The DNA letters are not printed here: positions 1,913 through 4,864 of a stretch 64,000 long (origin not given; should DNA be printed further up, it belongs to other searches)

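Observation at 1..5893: Cytoplasmic pyrogallol-hydroxytransferase-like molybdoenzyme cassette with a dedicated regulator: candidate uncharacterised (poly)phenol/catechol-transforming system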

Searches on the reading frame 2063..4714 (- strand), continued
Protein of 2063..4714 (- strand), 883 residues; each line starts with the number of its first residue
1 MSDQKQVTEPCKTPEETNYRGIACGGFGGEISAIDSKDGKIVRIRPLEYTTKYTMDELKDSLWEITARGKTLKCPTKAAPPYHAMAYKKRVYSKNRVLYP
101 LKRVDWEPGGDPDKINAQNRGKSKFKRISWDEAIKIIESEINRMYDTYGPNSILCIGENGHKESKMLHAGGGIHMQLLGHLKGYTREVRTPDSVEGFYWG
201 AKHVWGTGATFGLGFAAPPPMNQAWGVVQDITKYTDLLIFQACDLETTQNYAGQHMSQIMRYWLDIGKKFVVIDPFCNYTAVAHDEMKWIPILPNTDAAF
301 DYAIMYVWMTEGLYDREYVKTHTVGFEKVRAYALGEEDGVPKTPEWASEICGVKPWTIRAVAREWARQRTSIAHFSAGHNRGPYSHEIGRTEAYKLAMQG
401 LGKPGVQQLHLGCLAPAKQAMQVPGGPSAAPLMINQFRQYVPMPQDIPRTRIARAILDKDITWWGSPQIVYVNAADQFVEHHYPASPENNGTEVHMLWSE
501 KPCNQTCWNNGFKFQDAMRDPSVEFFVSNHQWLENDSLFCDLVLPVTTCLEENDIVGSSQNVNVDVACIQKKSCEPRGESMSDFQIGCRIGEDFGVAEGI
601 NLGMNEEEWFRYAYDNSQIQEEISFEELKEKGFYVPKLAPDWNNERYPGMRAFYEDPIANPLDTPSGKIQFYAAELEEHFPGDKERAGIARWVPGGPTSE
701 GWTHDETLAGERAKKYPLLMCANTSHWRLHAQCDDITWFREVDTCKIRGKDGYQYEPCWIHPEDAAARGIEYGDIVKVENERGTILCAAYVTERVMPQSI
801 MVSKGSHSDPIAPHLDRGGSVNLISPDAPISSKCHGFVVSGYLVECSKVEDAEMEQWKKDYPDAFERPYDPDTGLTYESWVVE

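Call 8: find_homologous_proteins(query=window:2063-4714:-, max_evalue=1e-10)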
Query window:2063-4714:- (883 aa): 4434 proteins with E <= 1e-10 among 8000 candidates; the best 120 are listed.
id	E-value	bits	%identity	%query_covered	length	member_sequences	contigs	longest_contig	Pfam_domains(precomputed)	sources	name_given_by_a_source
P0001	0.0e+0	1933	89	100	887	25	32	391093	PF21423.3,PF00384.28,PF01568.28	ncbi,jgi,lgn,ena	-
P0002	0.0e+0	1488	71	98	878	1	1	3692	PF00384.28,PF01568.28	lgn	-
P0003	0.0e+0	1383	66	99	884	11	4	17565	PF00384.28,PF01568.28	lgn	-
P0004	0.0e+0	1305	63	99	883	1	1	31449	PF21423.3,PF00384.28,PF01568.28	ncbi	ncbi:molybdopterin-dependent oxidoreductase [Moorellaceae bacterium AZ2]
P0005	0.0e+0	1297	62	98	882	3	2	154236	PF00384.28,PF01568.28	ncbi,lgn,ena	-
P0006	0.0e+0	1294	61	98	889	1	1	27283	PF00384.28,PF01568.28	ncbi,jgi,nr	ncbi:MAG: molybdopterin-dependent oxidoreductase [Coriobacteriales bacterium]|jgi:trimethylamine-N-o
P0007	0.0e+0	1287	61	99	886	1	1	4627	PF00384.28,PF01568.28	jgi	jgi:trimethylamine-N-oxide reductase (cytochrome c)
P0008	0.0e+0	1283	61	99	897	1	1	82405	PF21423.3,PF00384.28,PF01568.28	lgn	-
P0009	0.0e+0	1278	61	98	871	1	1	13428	PF00384.28,PF01568.28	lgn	-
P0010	0.0e+0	1272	61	98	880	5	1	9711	PF21423.3,PF00384.28,PF01568.28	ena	-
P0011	0.0e+0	1272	61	100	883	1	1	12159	PF21423.3,PF00384.28,PF01568.28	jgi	jgi:trimethylamine-N-oxide reductase (cytochrome c)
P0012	0.0e+0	1272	61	99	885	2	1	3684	PF21423.3,PF00384.28,PF01568.28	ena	-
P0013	0.0e+0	1270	61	98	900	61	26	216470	PF00384.28,PF01568.28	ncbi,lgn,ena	-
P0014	0.0e+0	1268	60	100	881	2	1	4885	PF21423.3,PF00384.28,PF01568.28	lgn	-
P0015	0.0e+0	1268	61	98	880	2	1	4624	PF21423.3,PF00384.28,PF01568.28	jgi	jgi:trimethylamine-N-oxide reductase (cytochrome c)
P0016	0.0e+0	1268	62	99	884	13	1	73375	PF00384.28,PF01568.28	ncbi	ncbi:MAG: molybdopterin-dependent oxidoreductase [Chloroflexota bacterium]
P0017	0.0e+0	1265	61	96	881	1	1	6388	PF00384.28,PF01568.28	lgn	-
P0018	0.0e+0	1265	60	99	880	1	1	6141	PF21423.3,PF00384.28,PF01568.28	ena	-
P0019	0.0e+0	1263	61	99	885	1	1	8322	PF21423.3,PF00384.28,PF01568.28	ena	-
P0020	0.0e+0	1262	60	98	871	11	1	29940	PF00384.28,PF01568.28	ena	-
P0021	0.0e+0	1261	60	100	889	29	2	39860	PF00384.28,PF01568.28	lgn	-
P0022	0.0e+0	1260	61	99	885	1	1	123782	PF21423.3,PF00384.28,PF01568.28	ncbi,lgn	-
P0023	0.0e+0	1258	60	99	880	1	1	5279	PF21423.3,PF00384.28,PF01568.28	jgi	jgi:trimethylamine-N-oxide reductase (cytochrome c)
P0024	0.0e+0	1256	60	99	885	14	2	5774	PF21423.3,PF00384.28,PF01568.28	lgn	-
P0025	0.0e+0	1256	60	96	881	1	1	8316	PF00384.28,PF01568.28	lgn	-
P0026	0.0e+0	1255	61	98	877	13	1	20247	PF21423.3,PF00384.28,PF01568.28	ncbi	-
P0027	0.0e+0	1254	61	98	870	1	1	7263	PF00384.28,PF01568.28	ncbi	-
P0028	0.0e+0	1254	60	98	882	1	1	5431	PF21423.3,PF00384.28,PF01568.28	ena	-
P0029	0.0e+0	1251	59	99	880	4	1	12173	PF00384.28,PF01568.28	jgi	jgi:trimethylamine-N-oxide reductase (cytochrome c)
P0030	0.0e+0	1251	59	100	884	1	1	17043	PF21423.3,PF00384.28,PF01568.28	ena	-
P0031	0.0e+0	1249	59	99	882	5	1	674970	PF21423.3,PF00384.28,PF01568.28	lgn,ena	-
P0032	0.0e+0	1249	60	100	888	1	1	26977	PF21423.3,PF00384.28,PF01568.28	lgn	-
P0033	0.0e+0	1247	60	98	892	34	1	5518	PF21423.3,PF00384.28,PF01568.28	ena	-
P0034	0.0e+0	1245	59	99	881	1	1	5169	PF21423.3,PF00384.28,PF01568.28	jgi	jgi:trimethylamine-N-oxide reductase (cytochrome c)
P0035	0.0e+0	1242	59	98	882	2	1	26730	PF21423.3,PF00384.28,PF01568.28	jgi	-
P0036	0.0e+0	1242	59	98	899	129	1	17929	PF21423.3,PF00384.28,PF01568.28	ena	-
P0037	0.0e+0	1241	59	100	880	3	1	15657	PF21423.3,PF00384.28,PF01568.28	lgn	-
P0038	0.0e+0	1241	59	99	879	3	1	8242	PF00384.28,PF01568.28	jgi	jgi:trimethylamine-N-oxide reductase (cytochrome c)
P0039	0.0e+0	1239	59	98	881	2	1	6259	PF21423.3,PF00384.28,PF01568.28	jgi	jgi:trimethylamine-N-oxide reductase (cytochrome c)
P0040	0.0e+0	1237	60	99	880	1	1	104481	PF00384.28,PF01568.28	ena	-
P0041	0.0e+0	1237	58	98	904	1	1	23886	PF21423.3,PF00384.28,PF01568.28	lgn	-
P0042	0.0e+0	1236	58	99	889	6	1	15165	PF21423.3,PF00384.28,PF01568.28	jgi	-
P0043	0.0e+0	1235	59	98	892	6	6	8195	PF21423.3,PF00384.28,PF01568.28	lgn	-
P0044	0.0e+0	1235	59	99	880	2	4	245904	PF21423.3,PF00384.28,PF01568.28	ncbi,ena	-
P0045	0.0e+0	1234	60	98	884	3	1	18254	PF00384.28,PF01568.28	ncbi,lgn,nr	ncbi:MAG: molybdopterin-dependent oxidoreductase [Coriobacteriales bacterium]|nr:molybdopterin-depen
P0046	0.0e+0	1233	59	98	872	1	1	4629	PF21423.3,PF00384.28,PF01568.28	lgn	-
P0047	0.0e+0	1231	59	99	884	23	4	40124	PF21423.3,PF00384.28,PF01568.28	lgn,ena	-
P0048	0.0e+0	1228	59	96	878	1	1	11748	PF00384.28,PF01568.28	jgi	jgi:trimethylamine-N-oxide reductase (cytochrome c)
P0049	0.0e+0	1226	59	99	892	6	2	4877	PF21423.3,PF00384.28,PF01568.28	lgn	-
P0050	0.0e+0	1226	59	99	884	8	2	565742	PF21423.3,PF00384.28,PF01568.28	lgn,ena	-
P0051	0.0e+0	1223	59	96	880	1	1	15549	PF00384.28,PF01568.28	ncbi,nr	ncbi:MAG: molybdopterin-dependent oxidoreductase [Coriobacteriia bacterium]|nr:molybdopterin-depende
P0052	0.0e+0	1222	59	98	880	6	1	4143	PF00384.28,PF01568.28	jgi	jgi:trimethylamine-N-oxide reductase (cytochrome c)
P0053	0.0e+0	1221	59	98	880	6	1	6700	PF00384.28,PF01568.28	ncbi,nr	ncbi:MAG: molybdopterin-dependent oxidoreductase [Coriobacteriales bacterium]|nr:molybdopterin-depen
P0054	0.0e+0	1221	58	100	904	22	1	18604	PF21423.3,PF00384.28,PF01568.28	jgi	-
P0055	0.0e+0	1220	59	96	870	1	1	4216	PF21423.3,PF00384.28,PF01568.28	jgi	jgi:trimethylamine-N-oxide reductase (cytochrome c)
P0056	0.0e+0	1220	60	98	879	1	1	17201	PF00384.28,PF01568.28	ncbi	-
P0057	0.0e+0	1218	58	100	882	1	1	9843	PF00384.28,PF01568.28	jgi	jgi:trimethylamine-N-oxide reductase (cytochrome c)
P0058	0.0e+0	1217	58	98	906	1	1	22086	PF21423.3,PF00384.28,PF01568.28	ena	-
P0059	0.0e+0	1217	59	98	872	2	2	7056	PF00384.28,PF01568.28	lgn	-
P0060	0.0e+0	1215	58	100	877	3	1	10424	PF21423.3,PF00384.28,PF01568.28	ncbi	-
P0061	0.0e+0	1214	58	99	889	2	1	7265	PF00384.28,PF01568.28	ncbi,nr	ncbi:MAG: molybdopterin-dependent oxidoreductase [Eggerthellales bacterium]|nr:molybdopterin-depende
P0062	0.0e+0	1213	59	98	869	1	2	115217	PF21423.3,PF00384.28,PF01568.28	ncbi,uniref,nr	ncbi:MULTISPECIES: molybdopterin-dependent oxidoreductase [unclassified Adlercreutzia]|uniref:molybd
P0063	0.0e+0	1212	58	98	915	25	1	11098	PF21423.3,PF00384.28,PF01568.28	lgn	-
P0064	0.0e+0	1211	58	98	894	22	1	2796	PF21423.3,PF00384.28,PF01568.28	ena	-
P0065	0.0e+0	1210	59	98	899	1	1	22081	PF00384.28,PF01568.28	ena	-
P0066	0.0e+0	1209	59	98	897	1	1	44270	PF21423.3,PF00384.28,PF01568.28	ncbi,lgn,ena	-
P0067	0.0e+0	1208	59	98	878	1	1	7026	PF00384.28,PF01568.28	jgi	-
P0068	0.0e+0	1206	58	99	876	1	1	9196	PF21423.3,PF00384.28,PF01568.28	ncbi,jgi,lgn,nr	ncbi:MAG: molybdopterin-dependent oxidoreductase [Coriobacteriales bacterium]|jgi:trimethylamine-N-o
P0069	0.0e+0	1202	57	98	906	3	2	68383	PF21423.3,PF00384.28,PF01568.28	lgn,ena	-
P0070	0.0e+0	1201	58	99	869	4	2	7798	PF21423.3,PF00384.28,PF01568.28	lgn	-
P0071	0.0e+0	1199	59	98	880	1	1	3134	PF21423.3,PF00384.28,PF01568.28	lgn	-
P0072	0.0e+0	1199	58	96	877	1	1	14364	PF21423.3,PF00384.28,PF01568.28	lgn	-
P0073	0.0e+0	1198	57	100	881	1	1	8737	PF00384.28,PF01568.28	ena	-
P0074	0.0e+0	1198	57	100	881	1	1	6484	PF00384.28,PF01568.28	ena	-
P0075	0.0e+0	1197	57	100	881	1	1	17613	PF00384.28,PF01568.28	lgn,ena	-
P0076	0.0e+0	1197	58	98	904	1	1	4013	PF21423.3,PF00384.28,PF01568.28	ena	-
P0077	0.0e+0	1197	57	100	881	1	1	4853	PF00384.28,PF01568.28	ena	-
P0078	0.0e+0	1197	58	98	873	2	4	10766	PF21423.3,PF00384.28,PF01568.28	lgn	-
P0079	0.0e+0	1193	57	98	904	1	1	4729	PF00384.28,PF01568.28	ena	-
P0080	0.0e+0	1193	57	98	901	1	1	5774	PF21423.3,PF00384.28,PF01568.28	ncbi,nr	ncbi:MAG: molybdopterin-dependent oxidoreductase [Actinobacteria bacterium]|nr:molybdopterin-depende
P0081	0.0e+0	1192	57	98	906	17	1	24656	PF21423.3,PF00384.28,PF01568.28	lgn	-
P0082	0.0e+0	1192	57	100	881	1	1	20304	PF00384.28,PF01568.28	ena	-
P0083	0.0e+0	1192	57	98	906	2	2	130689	PF00384.28,PF01568.28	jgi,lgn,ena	-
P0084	0.0e+0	1192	57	100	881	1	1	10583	PF00384.28,PF01568.28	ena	-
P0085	0.0e+0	1191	57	98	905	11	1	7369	PF21423.3,PF00384.28,PF01568.28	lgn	-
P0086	0.0e+0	1187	58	100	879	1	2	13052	PF00384.28,PF01568.28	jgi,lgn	-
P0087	0.0e+0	1187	58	98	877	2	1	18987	PF21423.3,PF00384.28,PF01568.28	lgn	-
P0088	0.0e+0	1186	57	98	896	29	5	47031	PF21423.3,PF00384.28,PF01568.28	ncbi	-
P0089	0.0e+0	1185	57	98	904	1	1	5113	PF21423.3,PF00384.28,PF01568.28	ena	-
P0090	0.0e+0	1184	57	100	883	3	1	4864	PF00384.28,PF01568.28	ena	-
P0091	0.0e+0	1183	57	100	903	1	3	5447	PF00384.28,PF01568.28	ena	-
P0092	0.0e+0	1181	56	98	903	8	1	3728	PF21423.3,PF00384.28,PF01568.28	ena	-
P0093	0.0e+0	1181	57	98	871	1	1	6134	PF21423.3,PF00384.28,PF01568.28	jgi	jgi:trimethylamine-N-oxide reductase (cytochrome c)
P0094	0.0e+0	1178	57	98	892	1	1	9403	PF21423.3,PF00384.28,PF01568.28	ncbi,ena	-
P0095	0.0e+0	1177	57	98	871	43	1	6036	PF21423.3,PF00384.28,PF01568.28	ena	-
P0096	0.0e+0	1177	56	98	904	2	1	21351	PF21423.3,PF00384.28,PF01568.28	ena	-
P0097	0.0e+0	1176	56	98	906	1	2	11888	PF00384.28,PF01568.28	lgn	-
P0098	0.0e+0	1174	59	98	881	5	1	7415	PF21423.3,PF00384.28,PF01568.28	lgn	-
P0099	0.0e+0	1174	57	100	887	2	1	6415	PF21423.3,PF00384.28,PF01568.28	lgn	-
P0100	0.0e+0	1172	57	98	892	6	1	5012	PF21423.3,PF00384.28,PF01568.28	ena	-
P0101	0.0e+0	1171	56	98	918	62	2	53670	PF21423.3,PF00384.28,PF01568.28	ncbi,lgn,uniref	ncbi:MAG: molybdopterin-dependent oxidoreductase [Gordonibacter sp.]|uniref:molybdopterin-dependent 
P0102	0.0e+0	1171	57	98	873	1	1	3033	PF21423.3,PF00384.28,PF01568.28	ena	-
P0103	0.0e+0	1171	56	98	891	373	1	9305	PF00384.28,PF01568.28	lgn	-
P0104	0.0e+0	1171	56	98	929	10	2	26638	PF21423.3,PF00384.28,PF01568.28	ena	-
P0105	0.0e+0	1170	56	98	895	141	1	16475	PF21423.3,PF00384.28,PF01568.28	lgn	-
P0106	0.0e+0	1169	56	98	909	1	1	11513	PF21423.3,PF00384.28,PF01568.28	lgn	-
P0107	0.0e+0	1169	56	98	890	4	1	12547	PF00384.28,PF01568.28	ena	-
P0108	0.0e+0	1167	57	98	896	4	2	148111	PF21423.3,PF00384.28,PF01568.28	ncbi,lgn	-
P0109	0.0e+0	1167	55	99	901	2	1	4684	PF00384.28,PF01568.28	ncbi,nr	ncbi:MAG: molybdopterin-dependent oxidoreductase [Coriobacteriales bacterium]|nr:molybdopterin-depen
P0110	0.0e+0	1166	56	98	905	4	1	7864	PF21423.3,PF00384.28,PF01568.28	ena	-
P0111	0.0e+0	1163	57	98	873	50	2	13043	PF21423.3,PF00384.28,PF01568.28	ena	-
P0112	0.0e+0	1163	56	98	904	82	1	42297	PF21423.3,PF00384.28,PF01568.28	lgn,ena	-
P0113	0.0e+0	1163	56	98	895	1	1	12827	PF21423.3,PF00384.28,PF01568.28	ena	-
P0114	0.0e+0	1163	56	98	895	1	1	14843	PF21423.3,PF00384.28,PF01568.28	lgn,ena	-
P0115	0.0e+0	1163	56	98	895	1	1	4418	PF21423.3,PF00384.28,PF01568.28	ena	-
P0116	0.0e+0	1162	56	98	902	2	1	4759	PF21423.3,PF00384.28,PF01568.28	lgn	-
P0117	0.0e+0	1162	55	98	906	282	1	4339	PF21423.3,PF00384.28,PF01568.28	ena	-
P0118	0.0e+0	1162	56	98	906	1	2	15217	PF21423.3,PF00384.28,PF01568.28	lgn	-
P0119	0.0e+0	1162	56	98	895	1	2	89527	PF21423.3,PF00384.28,PF01568.28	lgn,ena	-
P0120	0.0e+0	1162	55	98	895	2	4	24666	PF21423.3,PF00384.28,PF01568.28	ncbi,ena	-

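Call 10: find_related_loci(query=window:2063-4714:-, collection=genome_contigs, flank=10000)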
Query window:2063-4714:- (883 aa) in genome_contigs; peptide patterns used: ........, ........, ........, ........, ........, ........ (x = any residue, [..] = any of these).
30 stretches matched a pattern; 15 encode a relative of the query (tblastn E <= 1e-3); 15 distinct loci.
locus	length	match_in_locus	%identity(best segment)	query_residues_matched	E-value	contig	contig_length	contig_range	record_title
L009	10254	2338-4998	89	1-883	0e+0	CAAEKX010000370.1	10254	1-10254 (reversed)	MAG TPA_asm: Coriobacteriia bacterium, isolate HGM04055, WGS project CAAEKX010000000 data, contig: ERS537212_19_k99_1307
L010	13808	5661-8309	95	1-883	0e+0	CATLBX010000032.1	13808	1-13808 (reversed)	MAG TPA_asm: uncultured Coriobacteriia bacterium isolate MGG04558_1680015476 genome assembly, contig: ERR3199537_2798, w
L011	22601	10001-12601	60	6-881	0e+0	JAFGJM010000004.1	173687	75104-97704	MAG: Anaerolineales bacterium isolate Zod_Metabat.279 k87_497768, whole genome shotgun sequence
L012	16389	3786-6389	60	15-883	0e+0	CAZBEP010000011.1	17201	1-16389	MAG TPA_asm: uncultured Eggerthellaceae bacterium isolate SRP141132_co2_22 genome assembly, contig: NODE_2539_length_172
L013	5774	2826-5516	57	16-883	0e+0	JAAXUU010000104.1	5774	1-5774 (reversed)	MAG: Actinomycetota bacterium isolate W4_Combined_metabat2_085 W4_Combined_metabat2_085_NODE_7863, whole genome shotgun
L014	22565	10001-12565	59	20-881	0e+0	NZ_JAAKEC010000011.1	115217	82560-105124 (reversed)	Adlercreutzia sp. ZJ176 Scaffold11_1, whole genome shotgun sequence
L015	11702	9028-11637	56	15-883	0e+0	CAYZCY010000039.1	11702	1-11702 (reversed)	MAG TPA_asm: uncultured Eggerthellaceae bacterium isolate SRP315200_co1_219 genome assembly, contig: NODE_11965_length_1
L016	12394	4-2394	53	25-882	0e+0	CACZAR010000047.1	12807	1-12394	MAG: uncultured Coriobacteriaceae bacterium isolate RUG12446 genome assembly, contig: RUG12446_asm_47, whole genome shot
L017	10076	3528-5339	66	279-882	0e+0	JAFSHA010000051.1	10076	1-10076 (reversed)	MAG: Eggerthellaceae bacterium isolate RGIG3135 Goat_Rectum.Co__c716792, whole genome shotgun sequence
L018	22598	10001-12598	61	7-881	0e+0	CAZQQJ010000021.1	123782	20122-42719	MAG TPA_asm: uncultured Anaerolinea sp. isolate SRP278314_co2_69 genome assembly, contig: NODE_237_length_123782_cov_38.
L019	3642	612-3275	44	25-883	0e+0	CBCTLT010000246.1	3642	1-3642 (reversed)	MAG TPA_asm: uncultured Oscillospiraceae bacterium isolate SRR20550331_binner13_Refined_42 genome assembly, contig: ERZ2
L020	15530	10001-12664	43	25-882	0e+0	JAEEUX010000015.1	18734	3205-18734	MAG: Oscillospiraceae bacterium isolate Tb.RUG.439 NODE_11599_length_18734_cov_0.771215, whole genome shotgun sequence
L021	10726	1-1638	53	336-883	0e+0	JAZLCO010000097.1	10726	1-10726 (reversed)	MAG: Eggerthellaceae bacterium isolate T1900045049_TC20190042.MAGScoT_cleanbin_000004 SGB_4515_k141_1248125, whole genom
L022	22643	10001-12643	41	21-882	0e+0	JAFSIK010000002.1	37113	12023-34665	MAG: Oscillospiraceae bacterium isolate RGIG3171 Goat_Rectum.Co__c120452, whole genome shotgun sequence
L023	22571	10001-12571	57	20-883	0e+0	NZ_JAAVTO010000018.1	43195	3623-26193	Adlercreutzia sp. ZJ473 Scaffold17_1, whole genome shotgun sequence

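Call 35: find_encoding_contigs(protein=P0101, flank=9000, max_places=1)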
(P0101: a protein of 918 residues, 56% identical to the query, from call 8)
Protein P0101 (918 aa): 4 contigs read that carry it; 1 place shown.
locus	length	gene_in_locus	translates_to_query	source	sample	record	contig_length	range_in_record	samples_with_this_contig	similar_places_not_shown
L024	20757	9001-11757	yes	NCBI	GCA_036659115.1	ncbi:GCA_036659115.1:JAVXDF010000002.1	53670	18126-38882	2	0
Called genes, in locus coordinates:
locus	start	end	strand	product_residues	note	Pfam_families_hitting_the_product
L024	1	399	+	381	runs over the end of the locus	PF00226:DnaJ, PF01556:DnaJ_C, PF27659:CHP02642 (faint), PF00684:DnaJ_CXXCXGXG, PF15777:Anti-TRAP (faint)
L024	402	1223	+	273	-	PF04452:Methyltrans_RNA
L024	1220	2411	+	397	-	PF00919:UPF0004, PF04055:Radical_SAM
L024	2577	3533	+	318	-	PF02562:PhoH, PF13245:AAA_19 (weak), PF13604:AAA_30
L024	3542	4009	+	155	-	PF02130:YbeY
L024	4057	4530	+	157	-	PF01219:DAGK_prokar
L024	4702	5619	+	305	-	PF03193:RsgA_GTPase (faint), PF00350:Dynamin_N (faint), PF01926:MMR_HSR1, PF02421:FeoB_N, PF02492:cobW (faint), PF04548:AIG1, PF00009:GTP_EFTU (weak), PF07650:KH_2, +1 more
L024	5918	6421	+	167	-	PF00254:FKBP_C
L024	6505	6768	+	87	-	-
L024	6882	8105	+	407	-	PF01590:GAF, PF13185:GAF_2, PF07730:HisKA_3, PF02518:HATPase_c, PF13581:HATPase_c_2 (faint)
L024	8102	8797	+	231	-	PF00072:Response_reg, PF00196:GerE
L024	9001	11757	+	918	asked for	PF21423:AhtL-like_1st (faint), PF00384:Molybdopterin, PF01568:Molydop_binding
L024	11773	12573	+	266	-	PF12838:Fer4_7 (faint), PF13247:Fer4_11, PF13620:CarboxypepD_reg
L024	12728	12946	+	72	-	PF00641:Zn_ribbon_RanBP (weak), PF13240:Zn_Ribbon_1 (weak), PF13248:Zn_ribbon_3 (weak)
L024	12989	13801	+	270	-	PF00106:adh_short, PF01370:Epimerase, PF08659:KR, PF13561:adh_short_C2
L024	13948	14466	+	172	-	PF00903:Glyoxalase (weak), PF13669:Glyoxalase_4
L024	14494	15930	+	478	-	PF07690:MFS_1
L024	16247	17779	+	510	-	PF12773:DZR (faint), PF13240:Zn_Ribbon_1 (weak), PF03793:PASTA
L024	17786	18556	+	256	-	PF11967:RecO_N, PF02565:RecO_C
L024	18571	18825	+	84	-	PF12637:TSCPD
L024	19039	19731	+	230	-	PF00072:Response_reg, PF00486:Trans_reg_C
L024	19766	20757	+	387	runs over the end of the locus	PF00512:HisKA, PF02518:HATPase_c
